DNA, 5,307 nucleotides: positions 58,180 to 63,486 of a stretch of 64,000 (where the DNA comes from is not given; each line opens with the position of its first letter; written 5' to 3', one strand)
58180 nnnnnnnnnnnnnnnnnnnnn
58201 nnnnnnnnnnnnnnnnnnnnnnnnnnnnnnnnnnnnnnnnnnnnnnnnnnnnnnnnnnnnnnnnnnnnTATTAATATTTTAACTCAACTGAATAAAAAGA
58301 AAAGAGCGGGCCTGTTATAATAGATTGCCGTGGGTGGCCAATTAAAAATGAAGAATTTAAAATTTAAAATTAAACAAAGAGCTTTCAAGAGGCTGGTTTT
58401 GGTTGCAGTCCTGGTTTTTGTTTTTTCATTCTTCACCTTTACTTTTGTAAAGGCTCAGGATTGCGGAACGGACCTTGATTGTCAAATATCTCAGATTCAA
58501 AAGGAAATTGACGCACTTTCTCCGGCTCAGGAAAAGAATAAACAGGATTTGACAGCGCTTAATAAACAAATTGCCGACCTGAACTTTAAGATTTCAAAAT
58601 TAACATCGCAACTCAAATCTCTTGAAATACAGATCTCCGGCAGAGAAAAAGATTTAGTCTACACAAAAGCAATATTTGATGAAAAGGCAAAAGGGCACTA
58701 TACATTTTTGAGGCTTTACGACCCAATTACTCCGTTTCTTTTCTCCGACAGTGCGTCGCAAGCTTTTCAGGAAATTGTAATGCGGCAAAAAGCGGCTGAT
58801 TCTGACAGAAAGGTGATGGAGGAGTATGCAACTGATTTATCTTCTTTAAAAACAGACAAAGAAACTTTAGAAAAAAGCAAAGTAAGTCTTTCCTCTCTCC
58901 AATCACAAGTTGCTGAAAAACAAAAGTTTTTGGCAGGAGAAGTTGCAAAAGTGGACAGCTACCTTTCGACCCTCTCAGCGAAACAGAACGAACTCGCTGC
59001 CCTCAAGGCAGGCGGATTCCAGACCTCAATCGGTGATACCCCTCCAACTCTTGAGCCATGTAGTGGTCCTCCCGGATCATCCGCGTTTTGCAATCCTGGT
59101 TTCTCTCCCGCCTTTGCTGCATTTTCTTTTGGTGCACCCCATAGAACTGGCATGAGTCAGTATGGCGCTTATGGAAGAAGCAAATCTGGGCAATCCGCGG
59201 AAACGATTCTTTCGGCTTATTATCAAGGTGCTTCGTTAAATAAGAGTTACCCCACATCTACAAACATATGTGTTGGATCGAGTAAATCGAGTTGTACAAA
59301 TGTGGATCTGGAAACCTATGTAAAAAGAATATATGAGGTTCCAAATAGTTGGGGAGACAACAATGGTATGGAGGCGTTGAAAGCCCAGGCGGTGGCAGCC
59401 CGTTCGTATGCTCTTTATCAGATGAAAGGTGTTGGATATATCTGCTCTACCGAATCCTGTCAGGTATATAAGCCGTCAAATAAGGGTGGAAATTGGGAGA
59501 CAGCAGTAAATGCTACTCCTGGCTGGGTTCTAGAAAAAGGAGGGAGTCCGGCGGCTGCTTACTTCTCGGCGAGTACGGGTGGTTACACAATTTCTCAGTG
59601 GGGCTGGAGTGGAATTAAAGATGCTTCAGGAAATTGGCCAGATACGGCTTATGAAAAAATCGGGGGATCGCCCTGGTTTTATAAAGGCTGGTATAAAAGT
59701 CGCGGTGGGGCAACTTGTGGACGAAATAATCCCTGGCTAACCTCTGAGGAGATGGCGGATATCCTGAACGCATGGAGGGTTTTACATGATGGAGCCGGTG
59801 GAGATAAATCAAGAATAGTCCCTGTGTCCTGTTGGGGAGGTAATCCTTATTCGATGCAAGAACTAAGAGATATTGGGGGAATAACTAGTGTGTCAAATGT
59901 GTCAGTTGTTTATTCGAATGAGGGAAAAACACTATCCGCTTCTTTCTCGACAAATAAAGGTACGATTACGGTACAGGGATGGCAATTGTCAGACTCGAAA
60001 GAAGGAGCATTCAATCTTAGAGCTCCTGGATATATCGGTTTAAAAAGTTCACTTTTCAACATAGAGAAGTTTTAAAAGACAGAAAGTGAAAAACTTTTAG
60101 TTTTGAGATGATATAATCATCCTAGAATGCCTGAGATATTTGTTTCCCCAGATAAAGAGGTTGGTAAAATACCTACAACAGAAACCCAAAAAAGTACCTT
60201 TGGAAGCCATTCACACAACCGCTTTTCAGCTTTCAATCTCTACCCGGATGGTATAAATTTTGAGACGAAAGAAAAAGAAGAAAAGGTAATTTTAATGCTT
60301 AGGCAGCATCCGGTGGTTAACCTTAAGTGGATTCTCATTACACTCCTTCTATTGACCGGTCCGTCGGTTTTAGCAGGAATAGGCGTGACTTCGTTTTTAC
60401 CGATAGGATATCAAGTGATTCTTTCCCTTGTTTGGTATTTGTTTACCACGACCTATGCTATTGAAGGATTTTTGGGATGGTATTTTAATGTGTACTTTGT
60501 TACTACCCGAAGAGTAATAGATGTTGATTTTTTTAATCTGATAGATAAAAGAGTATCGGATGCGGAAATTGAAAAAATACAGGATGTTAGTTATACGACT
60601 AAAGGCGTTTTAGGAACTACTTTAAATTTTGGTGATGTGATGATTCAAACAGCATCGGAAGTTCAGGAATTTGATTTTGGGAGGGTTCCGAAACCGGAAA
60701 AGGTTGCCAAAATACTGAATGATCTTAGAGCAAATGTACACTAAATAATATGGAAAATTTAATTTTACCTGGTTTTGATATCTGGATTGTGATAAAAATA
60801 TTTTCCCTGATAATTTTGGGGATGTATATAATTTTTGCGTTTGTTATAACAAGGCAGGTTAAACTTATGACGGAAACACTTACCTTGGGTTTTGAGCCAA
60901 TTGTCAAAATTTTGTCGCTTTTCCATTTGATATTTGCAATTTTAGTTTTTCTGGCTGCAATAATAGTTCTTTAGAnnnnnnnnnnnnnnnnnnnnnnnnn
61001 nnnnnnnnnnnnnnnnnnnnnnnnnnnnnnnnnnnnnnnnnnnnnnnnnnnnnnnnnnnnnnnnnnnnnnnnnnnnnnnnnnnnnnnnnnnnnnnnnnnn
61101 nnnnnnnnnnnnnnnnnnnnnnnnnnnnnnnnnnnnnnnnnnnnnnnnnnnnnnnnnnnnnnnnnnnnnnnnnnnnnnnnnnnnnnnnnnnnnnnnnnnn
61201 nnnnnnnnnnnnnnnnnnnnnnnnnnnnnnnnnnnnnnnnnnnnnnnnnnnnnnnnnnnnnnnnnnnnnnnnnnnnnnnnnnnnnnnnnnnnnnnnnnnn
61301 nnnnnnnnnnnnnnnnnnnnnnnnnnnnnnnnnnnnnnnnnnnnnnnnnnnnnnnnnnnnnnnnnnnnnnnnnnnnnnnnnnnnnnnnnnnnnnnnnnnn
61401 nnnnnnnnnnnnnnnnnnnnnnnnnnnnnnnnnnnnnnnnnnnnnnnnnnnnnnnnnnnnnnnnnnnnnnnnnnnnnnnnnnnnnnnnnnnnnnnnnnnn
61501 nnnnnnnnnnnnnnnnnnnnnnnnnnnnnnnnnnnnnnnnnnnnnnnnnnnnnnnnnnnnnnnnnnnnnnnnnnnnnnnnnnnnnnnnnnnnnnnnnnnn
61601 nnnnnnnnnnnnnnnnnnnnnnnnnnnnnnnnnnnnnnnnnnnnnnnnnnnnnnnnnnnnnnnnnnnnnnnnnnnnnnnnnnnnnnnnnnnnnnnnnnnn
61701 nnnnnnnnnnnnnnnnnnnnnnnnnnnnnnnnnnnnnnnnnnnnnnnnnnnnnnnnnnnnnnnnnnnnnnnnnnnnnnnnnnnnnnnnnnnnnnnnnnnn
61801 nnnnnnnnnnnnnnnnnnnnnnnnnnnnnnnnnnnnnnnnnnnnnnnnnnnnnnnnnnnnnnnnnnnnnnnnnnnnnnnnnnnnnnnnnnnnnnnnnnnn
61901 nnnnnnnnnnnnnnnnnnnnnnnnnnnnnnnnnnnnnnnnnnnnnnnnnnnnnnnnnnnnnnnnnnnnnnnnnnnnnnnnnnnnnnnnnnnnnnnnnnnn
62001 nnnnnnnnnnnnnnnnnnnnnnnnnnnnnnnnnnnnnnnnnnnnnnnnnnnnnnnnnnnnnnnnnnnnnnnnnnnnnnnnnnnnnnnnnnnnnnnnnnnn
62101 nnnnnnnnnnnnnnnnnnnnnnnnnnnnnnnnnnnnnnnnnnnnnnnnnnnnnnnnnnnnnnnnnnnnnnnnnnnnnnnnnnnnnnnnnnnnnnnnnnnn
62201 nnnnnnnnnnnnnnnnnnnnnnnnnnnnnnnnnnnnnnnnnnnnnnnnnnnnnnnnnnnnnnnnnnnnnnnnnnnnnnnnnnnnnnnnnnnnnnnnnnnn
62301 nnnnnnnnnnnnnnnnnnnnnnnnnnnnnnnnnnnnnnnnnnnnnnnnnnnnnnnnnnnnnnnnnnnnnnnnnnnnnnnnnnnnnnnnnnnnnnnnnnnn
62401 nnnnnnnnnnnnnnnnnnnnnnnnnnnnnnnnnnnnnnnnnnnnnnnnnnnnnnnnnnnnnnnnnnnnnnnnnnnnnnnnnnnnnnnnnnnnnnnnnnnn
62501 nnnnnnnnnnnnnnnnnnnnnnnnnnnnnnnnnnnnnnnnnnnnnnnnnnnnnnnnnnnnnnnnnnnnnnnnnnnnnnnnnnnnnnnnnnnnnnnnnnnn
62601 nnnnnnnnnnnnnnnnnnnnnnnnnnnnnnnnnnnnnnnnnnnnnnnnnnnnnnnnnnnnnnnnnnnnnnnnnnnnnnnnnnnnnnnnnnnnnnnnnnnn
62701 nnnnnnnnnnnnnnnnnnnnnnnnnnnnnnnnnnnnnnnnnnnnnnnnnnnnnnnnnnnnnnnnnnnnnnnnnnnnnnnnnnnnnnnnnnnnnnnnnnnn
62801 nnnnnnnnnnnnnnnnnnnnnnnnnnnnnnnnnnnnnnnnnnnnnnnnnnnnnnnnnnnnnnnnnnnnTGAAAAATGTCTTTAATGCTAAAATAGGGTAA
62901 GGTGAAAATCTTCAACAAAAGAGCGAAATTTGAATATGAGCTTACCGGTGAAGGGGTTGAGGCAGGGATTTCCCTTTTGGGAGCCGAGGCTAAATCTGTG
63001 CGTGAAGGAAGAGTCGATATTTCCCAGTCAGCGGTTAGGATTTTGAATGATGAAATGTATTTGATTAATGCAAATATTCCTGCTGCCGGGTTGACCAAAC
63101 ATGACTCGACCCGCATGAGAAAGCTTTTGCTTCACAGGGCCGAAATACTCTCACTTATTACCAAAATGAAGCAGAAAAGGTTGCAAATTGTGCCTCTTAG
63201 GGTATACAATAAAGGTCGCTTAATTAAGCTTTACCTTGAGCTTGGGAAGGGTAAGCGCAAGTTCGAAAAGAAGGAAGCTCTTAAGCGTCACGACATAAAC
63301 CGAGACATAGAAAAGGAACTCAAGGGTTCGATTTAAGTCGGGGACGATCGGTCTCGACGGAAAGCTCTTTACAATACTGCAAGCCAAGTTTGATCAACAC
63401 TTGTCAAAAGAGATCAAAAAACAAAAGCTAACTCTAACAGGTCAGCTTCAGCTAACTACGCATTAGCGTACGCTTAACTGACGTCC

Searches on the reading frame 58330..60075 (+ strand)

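Call 8: search_protein_families(library=pfam, proteins=[window:58330-60075:+])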
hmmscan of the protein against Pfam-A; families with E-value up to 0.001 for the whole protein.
window:58330-60075:+ (581 aa): 2 families
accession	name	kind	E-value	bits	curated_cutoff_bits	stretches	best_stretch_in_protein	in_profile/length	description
PF08486.15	SpoIID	-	6.6e-15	56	23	1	322-401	8-95/97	Stage II sporulation protein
PF11932.13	DUF3450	-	2.5e-05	24.2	32.6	1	24-107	3-86/241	Protein of unknown function (DUF3450)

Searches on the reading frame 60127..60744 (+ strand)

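Call 67: search_protein_families(library=pfam, proteins=[window:60127-60744:+], max_evalue=0.01)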
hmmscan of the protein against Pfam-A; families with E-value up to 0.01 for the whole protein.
window:60127-60744:+ (205 aa): 1 family
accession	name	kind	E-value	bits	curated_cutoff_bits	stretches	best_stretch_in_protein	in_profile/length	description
PF03703.20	bPH_2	-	0.00016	22.3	22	1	122-196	5-77/78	Bacterial PH domain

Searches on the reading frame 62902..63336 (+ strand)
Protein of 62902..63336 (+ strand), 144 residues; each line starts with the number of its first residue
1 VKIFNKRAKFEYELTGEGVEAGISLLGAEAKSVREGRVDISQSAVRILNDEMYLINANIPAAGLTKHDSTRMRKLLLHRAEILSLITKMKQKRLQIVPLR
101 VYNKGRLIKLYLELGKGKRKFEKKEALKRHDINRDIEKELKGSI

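Call 67: search_protein_families(library=pfam, proteins=[window:62902-63336:+], max_evalue=0.01)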
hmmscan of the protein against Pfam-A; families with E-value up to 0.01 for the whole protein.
window:62902-63336:+ (144 aa): 1 family
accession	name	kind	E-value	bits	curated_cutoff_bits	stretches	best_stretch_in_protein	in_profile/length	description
PF01668.23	SmpB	-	8.5e-38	129.9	27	1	4-141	3-142/143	SmpB protein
